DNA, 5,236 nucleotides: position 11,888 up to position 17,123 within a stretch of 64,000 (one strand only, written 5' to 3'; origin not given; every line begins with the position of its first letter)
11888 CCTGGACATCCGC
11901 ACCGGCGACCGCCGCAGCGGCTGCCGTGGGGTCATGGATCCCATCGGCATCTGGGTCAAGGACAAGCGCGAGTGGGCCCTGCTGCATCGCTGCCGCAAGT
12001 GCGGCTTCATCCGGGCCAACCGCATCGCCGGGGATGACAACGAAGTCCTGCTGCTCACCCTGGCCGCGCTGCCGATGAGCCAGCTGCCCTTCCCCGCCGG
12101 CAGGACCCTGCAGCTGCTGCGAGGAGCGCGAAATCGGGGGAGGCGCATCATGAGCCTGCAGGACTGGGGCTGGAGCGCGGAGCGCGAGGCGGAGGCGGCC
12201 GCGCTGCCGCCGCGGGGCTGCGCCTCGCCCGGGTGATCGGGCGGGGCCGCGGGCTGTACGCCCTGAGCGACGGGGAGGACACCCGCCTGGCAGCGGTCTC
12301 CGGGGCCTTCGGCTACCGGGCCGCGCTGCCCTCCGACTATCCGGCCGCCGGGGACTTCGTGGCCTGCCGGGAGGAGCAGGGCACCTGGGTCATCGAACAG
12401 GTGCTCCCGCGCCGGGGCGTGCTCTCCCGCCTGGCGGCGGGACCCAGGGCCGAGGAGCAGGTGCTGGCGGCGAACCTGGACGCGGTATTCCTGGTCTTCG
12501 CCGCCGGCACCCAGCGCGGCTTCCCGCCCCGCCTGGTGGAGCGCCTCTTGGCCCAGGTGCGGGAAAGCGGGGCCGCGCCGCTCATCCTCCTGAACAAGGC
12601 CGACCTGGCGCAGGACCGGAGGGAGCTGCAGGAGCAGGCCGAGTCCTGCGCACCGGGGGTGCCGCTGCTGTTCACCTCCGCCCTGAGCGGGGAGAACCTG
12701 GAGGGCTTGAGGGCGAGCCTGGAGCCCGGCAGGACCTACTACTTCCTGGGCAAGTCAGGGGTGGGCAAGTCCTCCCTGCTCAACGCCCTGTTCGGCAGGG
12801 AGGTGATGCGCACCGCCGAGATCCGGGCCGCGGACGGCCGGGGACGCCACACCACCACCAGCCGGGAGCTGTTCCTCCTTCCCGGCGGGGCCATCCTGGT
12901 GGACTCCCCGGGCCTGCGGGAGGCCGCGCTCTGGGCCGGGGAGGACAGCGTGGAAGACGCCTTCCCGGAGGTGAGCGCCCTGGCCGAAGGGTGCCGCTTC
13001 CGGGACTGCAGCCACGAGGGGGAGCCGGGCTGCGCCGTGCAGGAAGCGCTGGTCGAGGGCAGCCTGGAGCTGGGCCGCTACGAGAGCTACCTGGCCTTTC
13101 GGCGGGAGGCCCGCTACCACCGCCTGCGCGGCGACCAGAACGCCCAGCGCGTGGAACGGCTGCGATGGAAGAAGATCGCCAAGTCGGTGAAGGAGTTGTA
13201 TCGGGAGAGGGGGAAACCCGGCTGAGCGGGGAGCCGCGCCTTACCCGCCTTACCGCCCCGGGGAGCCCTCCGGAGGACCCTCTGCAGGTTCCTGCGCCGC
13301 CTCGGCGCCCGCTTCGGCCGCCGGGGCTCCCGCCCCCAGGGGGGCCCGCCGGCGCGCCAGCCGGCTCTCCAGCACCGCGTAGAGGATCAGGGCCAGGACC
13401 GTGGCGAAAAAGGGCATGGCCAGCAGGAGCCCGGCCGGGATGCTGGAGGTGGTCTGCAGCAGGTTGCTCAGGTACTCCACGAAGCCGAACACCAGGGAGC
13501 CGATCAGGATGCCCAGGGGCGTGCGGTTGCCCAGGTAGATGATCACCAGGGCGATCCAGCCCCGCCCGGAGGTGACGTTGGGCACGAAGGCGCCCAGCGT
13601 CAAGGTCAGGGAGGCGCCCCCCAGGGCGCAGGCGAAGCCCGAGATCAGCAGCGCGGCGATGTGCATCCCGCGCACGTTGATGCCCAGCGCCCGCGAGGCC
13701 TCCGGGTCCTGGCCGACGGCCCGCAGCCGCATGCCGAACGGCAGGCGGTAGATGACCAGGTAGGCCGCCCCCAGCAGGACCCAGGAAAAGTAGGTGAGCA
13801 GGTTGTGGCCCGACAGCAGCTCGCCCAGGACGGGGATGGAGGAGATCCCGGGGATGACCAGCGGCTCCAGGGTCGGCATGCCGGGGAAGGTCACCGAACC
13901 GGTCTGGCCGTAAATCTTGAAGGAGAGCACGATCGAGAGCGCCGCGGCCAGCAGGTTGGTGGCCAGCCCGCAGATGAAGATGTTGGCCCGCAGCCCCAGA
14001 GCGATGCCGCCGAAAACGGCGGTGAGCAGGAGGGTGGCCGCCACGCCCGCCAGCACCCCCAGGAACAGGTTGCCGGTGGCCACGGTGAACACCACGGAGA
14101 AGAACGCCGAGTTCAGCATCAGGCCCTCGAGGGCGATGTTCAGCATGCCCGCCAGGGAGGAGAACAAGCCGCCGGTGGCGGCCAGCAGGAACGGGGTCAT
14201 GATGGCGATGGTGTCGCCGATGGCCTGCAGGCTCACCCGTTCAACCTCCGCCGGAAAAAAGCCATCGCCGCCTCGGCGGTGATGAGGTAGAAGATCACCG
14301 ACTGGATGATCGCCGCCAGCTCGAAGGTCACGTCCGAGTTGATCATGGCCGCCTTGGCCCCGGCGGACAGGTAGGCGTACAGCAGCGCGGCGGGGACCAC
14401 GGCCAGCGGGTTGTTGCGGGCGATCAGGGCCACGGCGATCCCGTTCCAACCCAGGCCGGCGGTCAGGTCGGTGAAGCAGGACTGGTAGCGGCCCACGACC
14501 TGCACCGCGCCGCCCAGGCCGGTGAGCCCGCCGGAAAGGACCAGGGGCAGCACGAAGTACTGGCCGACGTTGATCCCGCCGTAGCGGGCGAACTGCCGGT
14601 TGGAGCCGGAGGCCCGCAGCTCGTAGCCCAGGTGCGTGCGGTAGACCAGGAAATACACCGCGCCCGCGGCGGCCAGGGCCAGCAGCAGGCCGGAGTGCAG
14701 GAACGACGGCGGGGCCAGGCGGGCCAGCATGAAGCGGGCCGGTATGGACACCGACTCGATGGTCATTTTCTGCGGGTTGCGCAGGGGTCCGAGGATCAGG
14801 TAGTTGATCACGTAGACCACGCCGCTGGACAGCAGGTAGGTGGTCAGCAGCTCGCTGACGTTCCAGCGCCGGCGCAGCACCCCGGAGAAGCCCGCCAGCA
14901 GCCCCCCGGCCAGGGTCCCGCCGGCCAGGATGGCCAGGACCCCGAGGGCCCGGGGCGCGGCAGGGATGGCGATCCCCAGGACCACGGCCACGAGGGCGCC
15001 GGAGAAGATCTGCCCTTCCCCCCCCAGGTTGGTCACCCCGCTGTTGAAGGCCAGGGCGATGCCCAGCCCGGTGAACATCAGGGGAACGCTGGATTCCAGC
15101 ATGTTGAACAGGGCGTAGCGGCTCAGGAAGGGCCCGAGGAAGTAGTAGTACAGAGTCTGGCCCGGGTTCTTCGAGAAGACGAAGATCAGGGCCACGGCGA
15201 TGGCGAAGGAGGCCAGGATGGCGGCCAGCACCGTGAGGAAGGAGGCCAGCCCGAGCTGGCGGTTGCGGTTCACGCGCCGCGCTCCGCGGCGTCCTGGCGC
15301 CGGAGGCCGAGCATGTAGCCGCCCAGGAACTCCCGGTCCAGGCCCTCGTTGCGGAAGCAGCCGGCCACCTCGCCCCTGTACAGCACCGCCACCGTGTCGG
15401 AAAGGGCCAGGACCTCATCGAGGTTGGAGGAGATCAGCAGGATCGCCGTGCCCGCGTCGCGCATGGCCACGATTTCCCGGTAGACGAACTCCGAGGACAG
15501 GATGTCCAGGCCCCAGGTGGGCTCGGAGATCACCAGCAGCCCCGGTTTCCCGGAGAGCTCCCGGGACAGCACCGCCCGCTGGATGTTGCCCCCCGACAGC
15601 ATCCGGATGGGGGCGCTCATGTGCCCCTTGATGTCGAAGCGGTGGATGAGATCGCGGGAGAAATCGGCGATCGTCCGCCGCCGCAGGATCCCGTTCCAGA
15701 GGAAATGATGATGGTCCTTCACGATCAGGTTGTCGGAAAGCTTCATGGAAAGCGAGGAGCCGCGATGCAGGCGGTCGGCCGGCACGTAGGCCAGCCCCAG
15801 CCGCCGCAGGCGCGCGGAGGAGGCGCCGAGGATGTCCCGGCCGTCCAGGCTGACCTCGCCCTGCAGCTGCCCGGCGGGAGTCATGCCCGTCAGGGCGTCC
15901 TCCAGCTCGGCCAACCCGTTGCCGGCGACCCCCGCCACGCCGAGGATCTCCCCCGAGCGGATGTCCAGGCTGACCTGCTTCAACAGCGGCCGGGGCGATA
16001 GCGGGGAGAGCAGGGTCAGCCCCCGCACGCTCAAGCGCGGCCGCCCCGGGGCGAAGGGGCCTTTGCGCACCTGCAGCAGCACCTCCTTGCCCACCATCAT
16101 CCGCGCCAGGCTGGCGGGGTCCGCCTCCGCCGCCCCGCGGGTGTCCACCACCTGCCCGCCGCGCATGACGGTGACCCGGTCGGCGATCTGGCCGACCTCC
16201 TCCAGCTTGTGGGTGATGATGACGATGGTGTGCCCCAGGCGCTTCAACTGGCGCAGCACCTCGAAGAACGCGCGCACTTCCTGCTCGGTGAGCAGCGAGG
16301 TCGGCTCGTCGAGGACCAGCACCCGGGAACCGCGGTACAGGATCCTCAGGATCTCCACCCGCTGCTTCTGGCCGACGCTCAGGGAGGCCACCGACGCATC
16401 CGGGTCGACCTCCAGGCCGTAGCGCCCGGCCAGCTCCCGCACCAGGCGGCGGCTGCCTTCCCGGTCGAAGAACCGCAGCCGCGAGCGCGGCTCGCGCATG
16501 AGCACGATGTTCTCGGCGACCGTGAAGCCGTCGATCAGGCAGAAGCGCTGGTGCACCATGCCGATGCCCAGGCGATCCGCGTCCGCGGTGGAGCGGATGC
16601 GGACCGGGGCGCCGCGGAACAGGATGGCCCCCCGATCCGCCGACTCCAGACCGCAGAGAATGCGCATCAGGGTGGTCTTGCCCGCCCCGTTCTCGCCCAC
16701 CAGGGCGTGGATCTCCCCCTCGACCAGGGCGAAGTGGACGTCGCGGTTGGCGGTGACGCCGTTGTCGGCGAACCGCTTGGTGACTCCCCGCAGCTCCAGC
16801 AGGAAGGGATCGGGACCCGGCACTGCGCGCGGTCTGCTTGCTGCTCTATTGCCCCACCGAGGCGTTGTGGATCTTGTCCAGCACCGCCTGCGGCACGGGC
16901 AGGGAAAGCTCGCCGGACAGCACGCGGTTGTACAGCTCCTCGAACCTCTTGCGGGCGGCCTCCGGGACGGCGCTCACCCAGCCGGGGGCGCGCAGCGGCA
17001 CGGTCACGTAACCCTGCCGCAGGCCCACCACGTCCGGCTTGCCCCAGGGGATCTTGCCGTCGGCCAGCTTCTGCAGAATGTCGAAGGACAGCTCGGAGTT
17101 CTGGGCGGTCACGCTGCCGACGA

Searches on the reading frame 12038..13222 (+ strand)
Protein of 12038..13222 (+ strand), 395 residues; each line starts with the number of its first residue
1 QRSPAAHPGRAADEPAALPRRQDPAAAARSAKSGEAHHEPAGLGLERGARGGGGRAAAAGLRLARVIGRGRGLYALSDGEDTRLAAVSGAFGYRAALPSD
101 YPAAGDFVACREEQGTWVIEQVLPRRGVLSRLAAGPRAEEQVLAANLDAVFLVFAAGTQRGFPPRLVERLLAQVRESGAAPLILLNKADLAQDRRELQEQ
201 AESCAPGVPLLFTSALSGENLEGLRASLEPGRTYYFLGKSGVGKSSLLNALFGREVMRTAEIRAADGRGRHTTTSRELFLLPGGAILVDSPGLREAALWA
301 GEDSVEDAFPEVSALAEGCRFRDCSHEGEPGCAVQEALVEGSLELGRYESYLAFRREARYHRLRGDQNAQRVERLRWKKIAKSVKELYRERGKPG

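Call 57: search_protein_families(library=pfam, max_evalue=0.0001, proteins=[window:12038-13222:+])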
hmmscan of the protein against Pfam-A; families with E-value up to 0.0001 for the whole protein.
window:12038-13222:+ (395 aa): 3 families
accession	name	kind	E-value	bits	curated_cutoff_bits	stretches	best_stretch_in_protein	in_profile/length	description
PF03193.22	RsgA_GTPase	-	3.7e-46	157.6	30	1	122-299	1-174/174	RsgA GTPase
PF01926.29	MMR_HSR1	-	2.5e-06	28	21.9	1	235-295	3-58/113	50S ribosome-binding GTPase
PF00005.33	ABC_tran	-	4.5e-06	27.8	25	1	221-263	1-43/137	ABC transporter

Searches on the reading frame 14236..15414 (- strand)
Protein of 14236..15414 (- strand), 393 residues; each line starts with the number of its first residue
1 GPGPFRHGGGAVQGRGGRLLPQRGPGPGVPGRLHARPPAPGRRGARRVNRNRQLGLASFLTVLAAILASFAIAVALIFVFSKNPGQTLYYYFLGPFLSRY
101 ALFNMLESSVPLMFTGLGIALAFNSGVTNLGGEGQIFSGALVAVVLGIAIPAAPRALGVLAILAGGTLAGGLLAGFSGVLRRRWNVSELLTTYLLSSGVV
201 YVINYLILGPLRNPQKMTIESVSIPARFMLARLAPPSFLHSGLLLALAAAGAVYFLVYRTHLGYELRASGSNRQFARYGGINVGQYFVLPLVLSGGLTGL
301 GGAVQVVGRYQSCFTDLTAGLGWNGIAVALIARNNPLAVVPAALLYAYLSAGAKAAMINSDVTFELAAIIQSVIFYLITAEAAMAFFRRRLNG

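Call 57: search_protein_families(library=pfam, max_evalue=0.0001, proteins=[window:14236-15414:-])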
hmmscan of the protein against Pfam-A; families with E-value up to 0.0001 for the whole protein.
window:14236-15414:- (393 aa): 1 family
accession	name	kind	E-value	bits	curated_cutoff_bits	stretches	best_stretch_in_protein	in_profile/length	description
PF02653.21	BPD_transp_2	-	1.4e-31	110.1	26.8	1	102-378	2-268/269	Branched-chain amino acid transport system / permease component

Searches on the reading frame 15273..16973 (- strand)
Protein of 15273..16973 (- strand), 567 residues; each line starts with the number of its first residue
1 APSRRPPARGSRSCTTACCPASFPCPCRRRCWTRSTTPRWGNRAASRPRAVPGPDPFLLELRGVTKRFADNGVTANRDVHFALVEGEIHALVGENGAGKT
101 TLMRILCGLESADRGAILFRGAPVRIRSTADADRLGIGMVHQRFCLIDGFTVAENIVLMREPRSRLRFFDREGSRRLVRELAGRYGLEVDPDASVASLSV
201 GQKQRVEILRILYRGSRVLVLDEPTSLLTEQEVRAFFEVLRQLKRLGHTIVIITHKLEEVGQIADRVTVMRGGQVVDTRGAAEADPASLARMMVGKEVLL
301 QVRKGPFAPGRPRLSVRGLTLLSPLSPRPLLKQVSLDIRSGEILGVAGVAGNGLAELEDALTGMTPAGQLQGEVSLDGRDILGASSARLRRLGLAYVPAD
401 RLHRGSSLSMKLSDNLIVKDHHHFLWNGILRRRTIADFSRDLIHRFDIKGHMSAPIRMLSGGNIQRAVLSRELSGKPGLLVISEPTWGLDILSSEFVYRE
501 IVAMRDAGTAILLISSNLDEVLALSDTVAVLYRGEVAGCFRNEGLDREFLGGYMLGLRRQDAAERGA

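Call 57: search_protein_families(library=pfam, max_evalue=0.0001, proteins=[window:15273-16973:-])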
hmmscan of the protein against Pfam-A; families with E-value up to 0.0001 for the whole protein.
window:15273-16973:- (567 aa): 2 families
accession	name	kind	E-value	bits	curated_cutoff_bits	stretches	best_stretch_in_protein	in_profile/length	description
PF00005.33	ABC_tran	-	1.6e-44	152.3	25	2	77-226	2-137/137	ABC transporter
PF13304.12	AAA_21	-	1.2e-06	29.2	27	0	88-126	1-49/304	AAA domain, putative AbiEii toxin, Type IV TA system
